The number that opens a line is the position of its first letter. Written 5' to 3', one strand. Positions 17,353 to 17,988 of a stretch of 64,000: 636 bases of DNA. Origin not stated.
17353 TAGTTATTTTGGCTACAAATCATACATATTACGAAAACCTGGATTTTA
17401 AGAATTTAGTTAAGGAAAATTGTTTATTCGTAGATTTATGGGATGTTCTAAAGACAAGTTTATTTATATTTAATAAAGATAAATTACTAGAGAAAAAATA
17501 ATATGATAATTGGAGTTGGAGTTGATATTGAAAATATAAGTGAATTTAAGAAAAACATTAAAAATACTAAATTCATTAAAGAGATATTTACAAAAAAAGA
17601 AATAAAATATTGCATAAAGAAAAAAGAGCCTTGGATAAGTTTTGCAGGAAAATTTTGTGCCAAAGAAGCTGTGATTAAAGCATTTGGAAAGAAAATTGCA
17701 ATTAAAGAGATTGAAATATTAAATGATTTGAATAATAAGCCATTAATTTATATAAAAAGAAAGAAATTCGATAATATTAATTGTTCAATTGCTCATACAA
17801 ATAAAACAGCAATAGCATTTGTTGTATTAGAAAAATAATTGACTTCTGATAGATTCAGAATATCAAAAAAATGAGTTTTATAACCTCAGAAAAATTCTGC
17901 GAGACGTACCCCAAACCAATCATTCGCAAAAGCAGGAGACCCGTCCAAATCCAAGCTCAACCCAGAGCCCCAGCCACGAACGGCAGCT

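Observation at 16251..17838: Bacterial-type holo-ACP synthase (AcpS) in an archaeon, coupled to a nucleotide-sugar dehydrogenase, with no carrier protein in view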

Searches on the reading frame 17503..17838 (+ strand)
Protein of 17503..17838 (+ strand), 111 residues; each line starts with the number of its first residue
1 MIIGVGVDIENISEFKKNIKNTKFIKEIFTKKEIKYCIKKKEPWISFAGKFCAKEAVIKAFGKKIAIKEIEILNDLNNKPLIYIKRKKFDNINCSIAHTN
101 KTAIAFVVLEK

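Call 3: search_protein_families(library=pfam, proteins=[window:17503-17838:+], max_evalue=0.01)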
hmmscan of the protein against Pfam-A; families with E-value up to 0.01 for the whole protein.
window:17503-17838:+ (111 aa): 2 families
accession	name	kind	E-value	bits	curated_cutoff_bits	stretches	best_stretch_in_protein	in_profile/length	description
PF01648.25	ACPS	-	8.5e-17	61.6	25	1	4-105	1-109/111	4'-phosphopantetheinyl transferase superfamily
PF22624.1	AASDHPPT_N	-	0.0048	17.6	27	1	31-102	22-92/100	4'-phosphopantetheinyl transferase, N-terminal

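Call 4: search_protein_families(library=ncbifam, proteins=[window:17503-17838:+], max_evalue=0.01)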
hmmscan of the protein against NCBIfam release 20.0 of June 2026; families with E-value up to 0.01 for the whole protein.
window:17503-17838:+ (111 aa): 13 families
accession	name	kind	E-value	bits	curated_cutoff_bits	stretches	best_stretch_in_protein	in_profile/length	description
TIGR00556.1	pantethn_trn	domain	4.8e-23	81.6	45.35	1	2-110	2-126/128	phosphopantetheine--protein transferase domain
NF011250.0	PRK14656.1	equivalog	1.4e-19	70.4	175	1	1-111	1-125/126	holo-[acyl-carrier-protein] synthase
TIGR00516.1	acpS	equivalog_domain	3.2e-18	66.2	59.8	1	1-111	1-122/125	holo-ACP synthase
NF011253.0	PRK14659.1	equivalog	4.2e-18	66.1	156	1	1-110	1-120/123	holo-[acyl-carrier-protein] synthase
NF011257.0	PRK14663.1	equivalog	2.3e-17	63.1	186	1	5-110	3-118/123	holo-[acyl-carrier-protein] synthase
NF011254.0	PRK14660.1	equivalog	3.1e-17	62.7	195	1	1-110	1-124/125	holo-[acyl-carrier-protein] synthase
NF000832.0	PRK00070.3-2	equivalog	2.4e-15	56.9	107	1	1-110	1-115/116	holo-ACP synthase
NF011251.0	PRK14657.1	equivalog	7.3e-14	51.9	165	1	1-111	1-123/123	holo-[acyl-carrier-protein] synthase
NF011256.0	PRK14662.1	equivalog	2.1e-13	50.7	150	1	1-111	1-119/123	4'-phosphopantetheinyl transferase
NF000831.0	PRK00070.3-1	equivalog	2.4e-13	50.1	124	1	2-111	3-129/130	holo-ACP synthase AcpS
NF011255.0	PRK14661.1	equivalog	5.6e-09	36.1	209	1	1-111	1-109/169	holo-[acyl-carrier-protein] synthase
NF011252.0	PRK14658.1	equivalog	4.3e-08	33.2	149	1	6-108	6-108/115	holo-ACP synthase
NF000835.0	PRK00070.4-1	equivalog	2.1e-06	28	128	1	1-109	1-111/115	holo-ACP synthase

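Call 8: find_encoding_contigs(protein=window:17503-17838:+, flank=10000, max_places=6)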
Protein window:17503-17838:+ (111 aa): 22 contigs read that carry it; 6 places shown.
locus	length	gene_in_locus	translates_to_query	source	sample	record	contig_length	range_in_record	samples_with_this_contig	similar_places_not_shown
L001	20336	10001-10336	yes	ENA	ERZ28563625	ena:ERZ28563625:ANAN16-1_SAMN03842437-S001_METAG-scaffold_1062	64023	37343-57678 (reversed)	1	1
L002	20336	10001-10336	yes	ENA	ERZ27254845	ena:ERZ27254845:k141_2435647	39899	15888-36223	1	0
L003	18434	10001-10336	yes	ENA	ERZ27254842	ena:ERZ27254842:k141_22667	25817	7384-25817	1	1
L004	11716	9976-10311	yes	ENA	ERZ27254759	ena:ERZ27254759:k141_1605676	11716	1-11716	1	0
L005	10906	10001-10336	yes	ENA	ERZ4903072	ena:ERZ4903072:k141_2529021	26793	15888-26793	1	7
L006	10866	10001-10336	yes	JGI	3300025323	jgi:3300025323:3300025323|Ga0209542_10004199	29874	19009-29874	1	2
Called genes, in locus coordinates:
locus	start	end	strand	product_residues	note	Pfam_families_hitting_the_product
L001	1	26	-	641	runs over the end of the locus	PF01835:MG2 (faint)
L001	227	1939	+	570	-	PF07973:tRNA_SAD, PF00587:tRNA-synt_2b, PF03129:HGTP_anticodon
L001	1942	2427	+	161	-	-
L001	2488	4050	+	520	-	PF01266:DAO (faint), PF01593:Amino_oxidase, PF01946:Thi4 (weak), PF13450:NAD_binding_8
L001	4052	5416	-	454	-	PF02310:B12-binding, PF04055:Radical_SAM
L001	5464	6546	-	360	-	-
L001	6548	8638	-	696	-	PF03721:UDPG_MGDP_dh_N (faint), PF00107:ADH_zinc_N, PF01408:GFO_IDH_MocA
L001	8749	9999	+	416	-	PF03721:UDPG_MGDP_dh_N, PF00984:UDPG_MGDP_dh, PF03720:UDPG_MGDP_dh_C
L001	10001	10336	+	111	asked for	PF01648:ACPS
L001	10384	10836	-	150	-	-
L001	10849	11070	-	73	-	-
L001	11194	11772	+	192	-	PF00132:Hexapep (faint), PF14602:Hexapep_2 (faint)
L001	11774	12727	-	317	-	PF00535:Glycos_transf_2, PF10111:Glyco_tranf_2_2, PF13641:Glyco_tranf_2_3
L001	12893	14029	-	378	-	PF23598:LRR_14 (faint), PF12799:LRR_4 (weak)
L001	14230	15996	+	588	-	PF20604:DUF6798 (weak)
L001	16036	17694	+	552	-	PF02366:PMT, PF13231:PMT_2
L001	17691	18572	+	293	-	PF00535:Glycos_transf_2, PF26629:GT2_TM_C (weak)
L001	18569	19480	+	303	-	PF03706:LPG_synthase_TM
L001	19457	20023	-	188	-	PF05148:Methyltransf_8 (weak), PF07021:MetW, PF13489:Methyltransf_23, PF08241:Methyltransf_11, PF08242:Methyltransf_12 (faint), PF13649:Methyltransf_25 (weak), PF13847:Methyltransf_31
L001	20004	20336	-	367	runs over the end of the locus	PF13439:Glyco_transf_4, PF00534:Glycos_transf_1, PF13692:Glyco_trans_1_4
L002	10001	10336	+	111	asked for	PF01648:ACPS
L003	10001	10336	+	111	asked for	PF01648:ACPS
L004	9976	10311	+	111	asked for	PF01648:ACPS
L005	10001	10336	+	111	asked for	PF01648:ACPS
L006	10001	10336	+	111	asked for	PF01648:ACPS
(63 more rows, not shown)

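Call 9: find_homologous_proteins(query=window:17503-17835:+)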
Query window:17503-17835:+ (111 aa): 364 proteins with E <= 0.001 among 451 candidates; the best 120 are listed.
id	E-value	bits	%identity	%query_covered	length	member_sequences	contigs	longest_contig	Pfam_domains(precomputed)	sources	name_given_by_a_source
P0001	2.2e-62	226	99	100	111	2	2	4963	PF01648.26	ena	-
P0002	1.8e-34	136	63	98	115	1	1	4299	PF01648.26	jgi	-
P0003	1.4e-33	133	58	97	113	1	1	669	PF01648.26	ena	-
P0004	1.8e-33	133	57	98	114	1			PF01648.26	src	-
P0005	3.3e-33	132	59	100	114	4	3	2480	PF01648.26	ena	-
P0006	4.3e-33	131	57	99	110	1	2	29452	PF01648.26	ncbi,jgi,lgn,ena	-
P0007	4.4e-33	131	58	99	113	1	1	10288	PF01648.26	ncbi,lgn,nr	ncbi:MAG: holo-ACP synthase [Nanoarchaeota archaeon]|nr:holo-ACP synthase [Nanoarchaeota archaeon]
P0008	6.7e-33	131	55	100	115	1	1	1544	PF01648.26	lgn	-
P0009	9.8e-33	130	59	98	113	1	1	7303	PF01648.26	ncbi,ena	-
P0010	1.1e-32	130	56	98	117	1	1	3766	PF01648.26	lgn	-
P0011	1.2e-32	130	59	100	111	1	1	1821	PF01648.26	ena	-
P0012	1.3e-32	130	57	99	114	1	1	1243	PF01648.26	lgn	-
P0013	3.8e-32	128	59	100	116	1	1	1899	PF01648.26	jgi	-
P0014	5.4e-32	128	61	98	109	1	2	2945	PF01648.26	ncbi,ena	-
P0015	5.5e-32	128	55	100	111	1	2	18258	PF01648.26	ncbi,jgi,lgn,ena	-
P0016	6.8e-32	128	56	97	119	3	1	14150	PF01648.26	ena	-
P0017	7.7e-32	127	56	99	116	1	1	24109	PF01648.26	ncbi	-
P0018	1.2e-31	127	61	98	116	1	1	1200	PF01648.26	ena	-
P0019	1.4e-31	127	61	99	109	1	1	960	PF01648.26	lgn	-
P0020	1.6e-31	126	60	100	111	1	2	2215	PF01648.26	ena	-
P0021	2.2e-31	126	59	99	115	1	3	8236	PF01648.26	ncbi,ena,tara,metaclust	tara:strand:- start:303 stop:650 length:348 start_codon:yes stop_codon:yes gene_type:complete|metacl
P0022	2.2e-31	126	57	95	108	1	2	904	PF01648.26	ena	-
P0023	2.9e-31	126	55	98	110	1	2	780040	PF01648.26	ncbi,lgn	-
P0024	1.2e-30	123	57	100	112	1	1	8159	PF01648.26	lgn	-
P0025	1.3e-30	123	56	100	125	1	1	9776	PF01648.26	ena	-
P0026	1.6e-30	123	59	100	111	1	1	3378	PF01648.26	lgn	-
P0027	2.7e-30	122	57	99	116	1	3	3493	PF01648.26,PF22624.2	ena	-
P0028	3.3e-30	122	59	99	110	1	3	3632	PF01648.26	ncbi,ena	-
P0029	8.5e-30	121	53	100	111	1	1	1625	PF01648.26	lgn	-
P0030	1.0e-29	121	56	100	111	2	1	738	PF01648.26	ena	-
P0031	1.5e-29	120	56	99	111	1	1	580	PF01648.26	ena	-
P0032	1.8e-29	120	55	96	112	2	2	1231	PF01648.26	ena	-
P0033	2.9e-29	119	55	100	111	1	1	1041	PF01648.26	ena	-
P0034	3.3e-29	119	55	100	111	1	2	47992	PF01648.26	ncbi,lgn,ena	-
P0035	6.0e-29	118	53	100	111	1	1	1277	PF01648.26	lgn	-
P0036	6.6e-29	118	60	99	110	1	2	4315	PF01648.26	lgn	-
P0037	7.1e-29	118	60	98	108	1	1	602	PF01648.26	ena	-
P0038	9.6e-29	117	55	99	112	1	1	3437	PF01648.26,PF22624.2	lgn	-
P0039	1.2e-28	117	55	98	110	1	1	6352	PF01648.26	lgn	-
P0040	1.7e-28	117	57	100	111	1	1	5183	PF01648.26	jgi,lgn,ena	-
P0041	2.3e-28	116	57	98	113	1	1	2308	PF01648.26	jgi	jgi:holo-[acyl-carrier protein] synthase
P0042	3.1e-28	116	57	99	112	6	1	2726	PF01648.26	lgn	-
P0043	3.4e-28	116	59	100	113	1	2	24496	PF01648.26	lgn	-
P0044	4.6e-28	115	56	100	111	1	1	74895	PF01648.26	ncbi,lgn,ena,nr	ncbi:MAG: holo-ACP synthase [Nanoarchaeota archaeon]|nr:holo-ACP synthase [Nanoarchaeota archaeon]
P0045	6.8e-28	115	57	98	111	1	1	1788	PF01648.26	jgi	-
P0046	1.4e-27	114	56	97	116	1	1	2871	PF01648.26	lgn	-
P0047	1.5e-27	114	58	98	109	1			PF01648.26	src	-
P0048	1.7e-27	113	57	98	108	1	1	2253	PF01648.26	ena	-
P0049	2.6e-27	113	57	98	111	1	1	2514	PF01648.26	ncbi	-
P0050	3.2e-27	113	54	100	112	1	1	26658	PF01648.26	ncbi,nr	ncbi:MAG: holo-ACP synthase [Nanoarchaeota archaeon]|nr:holo-ACP synthase [Nanoarchaeota archaeon]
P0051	3.3e-27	112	52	99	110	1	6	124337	PF01648.26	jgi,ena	-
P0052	5.6e-27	112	50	100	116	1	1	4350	PF01648.26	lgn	-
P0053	6.8e-27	111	58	100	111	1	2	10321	PF01648.26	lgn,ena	-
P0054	9.4e-27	111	54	100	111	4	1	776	PF01648.26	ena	-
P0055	1.0e-26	111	53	99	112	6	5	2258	PF01648.26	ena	-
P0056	1.1e-26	111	54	100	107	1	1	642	PF01648.26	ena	-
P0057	2.9e-26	109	53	95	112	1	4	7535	PF01648.26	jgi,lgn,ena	-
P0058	5.1e-26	109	49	100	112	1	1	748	PF01648.26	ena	-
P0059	1.5e-25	107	51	99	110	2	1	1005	PF01648.26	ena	-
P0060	1.8e-25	107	55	99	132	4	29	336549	PF01648.26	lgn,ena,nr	nr:hypothetical protein [uncultured archaeon]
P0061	2.3e-25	107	50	100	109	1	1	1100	PF01648.26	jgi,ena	-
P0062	3.9e-25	106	49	98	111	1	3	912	PF01648.26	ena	-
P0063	6.6e-25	105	57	100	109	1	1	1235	PF01648.26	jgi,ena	-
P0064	1.0e-24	104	53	98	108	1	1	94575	PF01648.26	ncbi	-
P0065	2.9e-24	103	50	99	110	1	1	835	PF01648.26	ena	-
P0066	3.7e-24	103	52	99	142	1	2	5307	PF01648.26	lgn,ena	-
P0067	4.9e-24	102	57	79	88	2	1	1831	PF01648.26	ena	-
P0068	1.3e-23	101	51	90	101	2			PF01648.26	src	-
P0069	5.4e-23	99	53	99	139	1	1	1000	PF01648.26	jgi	-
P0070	8.2e-23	98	49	98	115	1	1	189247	PF01648.26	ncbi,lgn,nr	ncbi:MAG: holo-ACP synthase [Candidatus Aenigmarchaeota archaeon]|nr:holo-ACP synthase [Candidatus A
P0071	2.9e-20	90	51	99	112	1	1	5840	PF01648.26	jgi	-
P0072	1.0e-19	88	49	98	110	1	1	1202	PF01648.26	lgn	-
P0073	1.4e-19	88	44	94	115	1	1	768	PF01648.26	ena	-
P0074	5.4e-19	86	48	97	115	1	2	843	PF01648.26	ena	-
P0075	9.4e-19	85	43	97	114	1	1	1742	PF01648.26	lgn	-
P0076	4.2e-18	83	57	76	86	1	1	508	PF01648.26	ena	-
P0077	4.9e-18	83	47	96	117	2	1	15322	PF01648.26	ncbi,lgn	-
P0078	6.3e-18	83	45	95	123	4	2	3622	PF01648.26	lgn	-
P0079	9.3e-18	82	46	95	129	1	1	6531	PF01648.26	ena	-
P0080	9.6e-18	82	44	95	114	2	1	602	PF01648.26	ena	-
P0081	1.1e-17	82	44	98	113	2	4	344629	PF01648.26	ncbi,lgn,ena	-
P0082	2.3e-17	81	45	97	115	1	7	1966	PF01648.26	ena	-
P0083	2.5e-17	81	46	97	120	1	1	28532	PF01648.26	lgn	-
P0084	2.8e-17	81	43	95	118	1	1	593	PF01648.26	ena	-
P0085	3.0e-17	80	39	99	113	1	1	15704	PF01648.26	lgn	-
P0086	3.6e-17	80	45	94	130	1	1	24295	PF01648.26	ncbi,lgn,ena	-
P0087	3.8e-17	80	45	97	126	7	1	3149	PF01648.26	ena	-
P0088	4.0e-17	80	44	99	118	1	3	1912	PF01648.26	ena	-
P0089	4.3e-17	80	44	96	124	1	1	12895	PF01648.26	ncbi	-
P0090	6.6e-17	79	52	97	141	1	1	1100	PF01648.26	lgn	-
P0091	7.2e-17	79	45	97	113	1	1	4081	PF01648.26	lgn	-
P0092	7.3e-17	79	45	97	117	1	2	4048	PF01648.26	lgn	-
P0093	8.8e-17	79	43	98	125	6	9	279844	PF01648.26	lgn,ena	-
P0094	9.5e-17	79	45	96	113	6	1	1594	PF01648.26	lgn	-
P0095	1.0e-16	79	45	98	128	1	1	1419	PF01648.26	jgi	-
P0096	1.0e-16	79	44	96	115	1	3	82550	PF01648.26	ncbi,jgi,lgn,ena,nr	ncbi:hypothetical protein BK004_01415 [bacterium CG10_46_32]|nr:MAG: hypothetical protein BK004_0141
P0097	1.1e-16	79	42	96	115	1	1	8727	PF01648.26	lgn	-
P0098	1.3e-16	78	43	97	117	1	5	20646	PF01648.26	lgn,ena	-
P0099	1.3e-16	78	44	95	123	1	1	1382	PF01648.26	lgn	-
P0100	1.4e-16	78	48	95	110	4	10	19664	PF01648.26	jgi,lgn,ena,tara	jgi:holo-[acyl-carrier protein] synthase|tara:strand:- start:4778 stop:5110 length:333 start_codon:y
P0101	1.5e-16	78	48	97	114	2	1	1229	PF01648.26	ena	-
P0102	1.8e-16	78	46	95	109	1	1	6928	PF01648.26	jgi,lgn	-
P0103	2.0e-16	78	45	96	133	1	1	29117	PF01648.26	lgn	-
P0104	2.3e-16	78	64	59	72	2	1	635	PF01648.26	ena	-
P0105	2.8e-16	77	47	97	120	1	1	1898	PF01648.26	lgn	-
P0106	3.1e-16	77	37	100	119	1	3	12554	PF01648.26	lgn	-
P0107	3.7e-16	77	45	95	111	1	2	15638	PF01648.26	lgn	-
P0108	5.1e-16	77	40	97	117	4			PF01648.26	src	-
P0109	5.2e-16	77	43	98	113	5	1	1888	PF01648.26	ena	-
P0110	5.2e-16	76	40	95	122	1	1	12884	PF01648.26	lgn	-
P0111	5.3e-16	76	45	95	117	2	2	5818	PF01648.26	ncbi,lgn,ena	-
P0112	7.8e-16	76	41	100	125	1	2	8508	PF01648.26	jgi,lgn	jgi:holo-[acyl-carrier protein] synthase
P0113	7.9e-16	76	37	100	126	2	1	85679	PF01648.26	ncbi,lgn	-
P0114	8.3e-16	76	46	98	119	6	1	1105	PF01648.26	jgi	-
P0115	8.6e-16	76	45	85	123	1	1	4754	PF01648.26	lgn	-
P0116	1.6e-15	75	41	98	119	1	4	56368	PF01648.26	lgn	-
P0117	1.7e-15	75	44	98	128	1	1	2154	PF01648.26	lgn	-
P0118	1.7e-15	75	49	97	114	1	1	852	PF01648.26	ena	-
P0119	1.8e-15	75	43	97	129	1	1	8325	PF01648.26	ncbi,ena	-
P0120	2.7e-15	74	46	95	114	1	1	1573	PF01648.26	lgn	-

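Call 17: find_encoding_contigs(protein=P0023, flank=10000, max_places=1)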
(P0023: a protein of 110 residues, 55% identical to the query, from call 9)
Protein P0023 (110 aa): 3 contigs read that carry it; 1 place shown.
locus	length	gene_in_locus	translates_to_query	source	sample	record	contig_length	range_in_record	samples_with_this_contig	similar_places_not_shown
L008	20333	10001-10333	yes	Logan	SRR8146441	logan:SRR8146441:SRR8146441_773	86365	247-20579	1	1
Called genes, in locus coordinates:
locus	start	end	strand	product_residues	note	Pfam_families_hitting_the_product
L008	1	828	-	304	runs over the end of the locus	PF00557:Peptidase_M24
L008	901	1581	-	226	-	PF00702:Hydrolase, PF13419:HAD_2, PF13242:Hydrolase_like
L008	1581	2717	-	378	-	PF00288:GHMP_kinases_N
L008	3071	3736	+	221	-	PF00483:NTP_transferase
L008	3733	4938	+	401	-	PF08442:ATP-grasp_2, PF24948:Citrate_synth_N, PF16114:Citrate_bind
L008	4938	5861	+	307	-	PF02629:CoA_binding, PF13380:CoA_binding_2, PF13607:Succ_CoA_lig (weak), PF00549:Ligase_CoA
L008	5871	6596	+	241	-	PF00285:Citrate_synt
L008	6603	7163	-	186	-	PF07638:Sigma70_ECF (weak), PF04542:Sigma70_r2, PF08281:Sigma70_r4_2, PF04545:Sigma70_r4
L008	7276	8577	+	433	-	PF03446:NAD_binding_2 (faint), PF03721:UDPG_MGDP_dh_N, PF00984:UDPG_MGDP_dh, PF03720:UDPG_MGDP_dh_C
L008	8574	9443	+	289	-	PF00535:Glycos_transf_2, PF10111:Glyco_tranf_2_2 (faint), PF13641:Glyco_tranf_2_3 (faint), PF13506:Glyco_transf_21, PF13632:Glyco_trans_2_3 (weak)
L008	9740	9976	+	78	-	-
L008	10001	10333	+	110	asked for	PF01648:ACPS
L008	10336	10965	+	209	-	PF00198:2-oxoacid_dh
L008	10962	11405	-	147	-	PF01575:MaoC_dehydratas, PF13452:FAS1_DH_region (weak)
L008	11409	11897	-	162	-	PF00550:PP-binding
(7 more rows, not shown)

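Call 18: find_encoding_contigs(protein=P0060, flank=10000, max_places=1)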
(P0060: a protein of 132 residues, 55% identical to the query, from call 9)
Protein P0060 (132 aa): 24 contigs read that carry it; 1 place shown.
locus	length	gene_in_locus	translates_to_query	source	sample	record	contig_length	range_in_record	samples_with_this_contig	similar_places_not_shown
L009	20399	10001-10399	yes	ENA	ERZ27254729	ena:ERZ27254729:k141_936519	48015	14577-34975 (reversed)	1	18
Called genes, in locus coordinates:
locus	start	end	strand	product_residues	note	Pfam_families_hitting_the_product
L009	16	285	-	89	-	-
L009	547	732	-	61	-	-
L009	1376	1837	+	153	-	PF04138:GtrA_DPMS_TM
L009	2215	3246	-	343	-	PF13528:Glyco_trans_1_3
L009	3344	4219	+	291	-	PF14527:LAGLIDADG_WhiA (weak), PF14528:LAGLIDADG_3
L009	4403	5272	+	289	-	PF02355:SecD_SecF_C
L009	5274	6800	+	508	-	PF02355:SecD_SecF_C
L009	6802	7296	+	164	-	-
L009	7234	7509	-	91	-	-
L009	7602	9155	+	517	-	PF01943:Polysacc_synt, PF13440:Polysacc_synt_3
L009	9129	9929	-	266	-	PF00535:Glycos_transf_2, PF10111:Glyco_tranf_2_2, PF13641:Glyco_tranf_2_3 (weak), PF02709:Glyco_transf_7C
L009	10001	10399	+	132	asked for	PF01648:ACPS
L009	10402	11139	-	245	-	PF00106:adh_short, PF23441:SDR (weak), PF13561:adh_short_C2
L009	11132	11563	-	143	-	PF01575:MaoC_dehydratas, PF13452:FAS1_DH_region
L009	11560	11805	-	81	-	PF00550:PP-binding (weak)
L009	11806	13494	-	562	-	PF21211:FkbH_N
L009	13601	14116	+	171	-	PF14602:Hexapep_2 (faint), PF25084:LbH_EIF2B (faint), PF25087:GMPPB_C (faint), PF00132:Hexapep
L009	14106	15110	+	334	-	PF01075:Glyco_transf_9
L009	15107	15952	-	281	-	PF05575:V_cholerae_RfbT, PF02475:TRM5-TYW2_MTfase, PF05050:Methyltransf_21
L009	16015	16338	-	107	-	-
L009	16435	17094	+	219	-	-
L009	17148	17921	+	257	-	PF00483:NTP_transferase (weak)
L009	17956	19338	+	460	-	PF00702:Hydrolase, PF13419:HAD_2, PF00483:NTP_transferase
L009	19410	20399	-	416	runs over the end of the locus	-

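Call 19: find_encoding_contigs(protein=P0044, flank=10000, max_places=1)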
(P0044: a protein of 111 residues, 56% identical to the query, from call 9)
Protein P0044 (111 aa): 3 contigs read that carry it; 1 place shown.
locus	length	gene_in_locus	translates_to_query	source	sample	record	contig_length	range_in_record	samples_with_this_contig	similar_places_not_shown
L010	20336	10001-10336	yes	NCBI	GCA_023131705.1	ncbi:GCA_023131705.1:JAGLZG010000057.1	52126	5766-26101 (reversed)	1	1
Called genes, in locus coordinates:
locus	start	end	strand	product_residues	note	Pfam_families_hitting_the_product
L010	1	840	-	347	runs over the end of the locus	PF04055:Radical_SAM, PF13186:SPASM (weak)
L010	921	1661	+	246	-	PF00535:Glycos_transf_2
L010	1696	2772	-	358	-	PF00483:NTP_transferase, PF12804:NTP_transf_3, PF00132:Hexapep (weak), PF25084:LbH_EIF2B (faint), PF25087:GMPPB_C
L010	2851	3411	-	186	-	PF00908:dTDP_sugar_isom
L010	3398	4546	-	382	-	PF00155:Aminotran_1_2 (weak), PF01041:DegT_DnrJ_EryC1, PF01053:Cys_Met_Meta_PP, PF01212:Beta_elim_lyase, PF00266:Aminotran_5 (weak)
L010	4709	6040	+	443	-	PF01041:DegT_DnrJ_EryC1, PF01053:Cys_Met_Meta_PP (weak)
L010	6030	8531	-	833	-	PF09586:YfhO (weak)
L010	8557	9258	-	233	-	PF00535:Glycos_transf_2, PF10111:Glyco_tranf_2_2, PF13641:Glyco_tranf_2_3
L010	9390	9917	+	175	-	PF00132:Hexapep (weak)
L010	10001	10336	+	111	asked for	PF01648:ACPS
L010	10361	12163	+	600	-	PF21211:FkbH_N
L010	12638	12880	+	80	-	PF00550:PP-binding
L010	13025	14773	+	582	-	PF02366:PMT, PF13231:PMT_2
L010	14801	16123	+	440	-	PF13231:PMT_2 (weak)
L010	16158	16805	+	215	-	PF01209:Ubie_methyltran, PF13489:Methyltransf_23, PF08003:Methyltransf_9 (weak), PF13847:Methyltransf_31, PF08241:Methyltransf_11, PF08242:Methyltransf_12, PF13649:Methyltransf_25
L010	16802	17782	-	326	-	PF03706:LPG_synthase_TM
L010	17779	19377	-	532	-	PF25840:Ulvan_lyase_N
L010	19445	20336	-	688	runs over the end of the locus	-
